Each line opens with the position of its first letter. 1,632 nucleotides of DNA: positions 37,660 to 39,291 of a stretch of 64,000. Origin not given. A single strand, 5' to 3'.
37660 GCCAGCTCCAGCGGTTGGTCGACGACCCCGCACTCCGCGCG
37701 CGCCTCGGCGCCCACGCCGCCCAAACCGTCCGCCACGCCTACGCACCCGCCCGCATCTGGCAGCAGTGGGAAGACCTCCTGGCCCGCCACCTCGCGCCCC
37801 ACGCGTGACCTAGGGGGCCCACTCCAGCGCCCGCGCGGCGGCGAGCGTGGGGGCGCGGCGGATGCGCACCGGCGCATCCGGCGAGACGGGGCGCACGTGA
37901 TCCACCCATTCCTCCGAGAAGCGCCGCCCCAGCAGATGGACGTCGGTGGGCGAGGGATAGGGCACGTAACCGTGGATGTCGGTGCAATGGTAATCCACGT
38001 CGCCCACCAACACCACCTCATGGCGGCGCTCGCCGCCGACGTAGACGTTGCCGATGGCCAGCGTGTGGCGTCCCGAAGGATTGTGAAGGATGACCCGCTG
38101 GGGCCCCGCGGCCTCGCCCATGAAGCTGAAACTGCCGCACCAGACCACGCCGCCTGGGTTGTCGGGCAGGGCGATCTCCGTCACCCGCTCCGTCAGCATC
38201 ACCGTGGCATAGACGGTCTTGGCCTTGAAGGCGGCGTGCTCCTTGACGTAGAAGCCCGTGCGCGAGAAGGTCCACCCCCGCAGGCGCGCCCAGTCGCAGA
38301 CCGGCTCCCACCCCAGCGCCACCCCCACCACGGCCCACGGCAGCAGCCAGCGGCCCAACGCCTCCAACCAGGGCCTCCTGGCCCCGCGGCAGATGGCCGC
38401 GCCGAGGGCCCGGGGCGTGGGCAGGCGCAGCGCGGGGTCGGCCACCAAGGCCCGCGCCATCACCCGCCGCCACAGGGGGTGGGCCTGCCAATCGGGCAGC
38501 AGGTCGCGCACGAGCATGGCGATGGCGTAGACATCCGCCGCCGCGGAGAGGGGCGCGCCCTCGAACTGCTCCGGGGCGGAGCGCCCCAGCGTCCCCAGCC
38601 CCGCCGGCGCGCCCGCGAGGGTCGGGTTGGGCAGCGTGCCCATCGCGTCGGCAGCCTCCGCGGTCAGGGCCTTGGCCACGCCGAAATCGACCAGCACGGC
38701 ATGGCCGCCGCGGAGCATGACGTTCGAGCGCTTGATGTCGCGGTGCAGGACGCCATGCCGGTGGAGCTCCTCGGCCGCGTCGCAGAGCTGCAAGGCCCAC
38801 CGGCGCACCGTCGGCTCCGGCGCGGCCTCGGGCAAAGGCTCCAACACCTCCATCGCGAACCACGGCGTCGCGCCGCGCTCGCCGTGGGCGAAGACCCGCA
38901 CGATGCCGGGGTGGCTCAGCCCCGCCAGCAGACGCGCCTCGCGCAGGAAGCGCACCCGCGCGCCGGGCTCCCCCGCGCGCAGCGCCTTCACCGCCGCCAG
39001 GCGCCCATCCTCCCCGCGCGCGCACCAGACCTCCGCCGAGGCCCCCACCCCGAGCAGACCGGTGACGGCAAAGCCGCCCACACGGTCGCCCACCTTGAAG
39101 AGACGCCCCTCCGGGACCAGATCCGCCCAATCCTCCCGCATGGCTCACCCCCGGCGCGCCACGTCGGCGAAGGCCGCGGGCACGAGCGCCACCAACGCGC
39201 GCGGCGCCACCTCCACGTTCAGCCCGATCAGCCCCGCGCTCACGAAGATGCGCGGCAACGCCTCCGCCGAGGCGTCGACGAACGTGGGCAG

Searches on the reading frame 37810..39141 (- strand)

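Call 80: search_protein_families(library=pfam, proteins=[window:37810-39141:-], max_evalue=0.00001)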
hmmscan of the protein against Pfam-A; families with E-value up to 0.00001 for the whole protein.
window:37810-39141:- (443 aa): 2 families
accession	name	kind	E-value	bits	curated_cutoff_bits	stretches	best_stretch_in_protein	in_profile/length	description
PF00069.31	Pkinase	-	4.3e-23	82.5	31.7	1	26-215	3-191/263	Protein kinase domain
PF07714.23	PK_Tyr_Ser-Thr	-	1.4e-11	44.7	23.1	1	29-165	6-158/258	Protein tyrosine and serine/threonine kinase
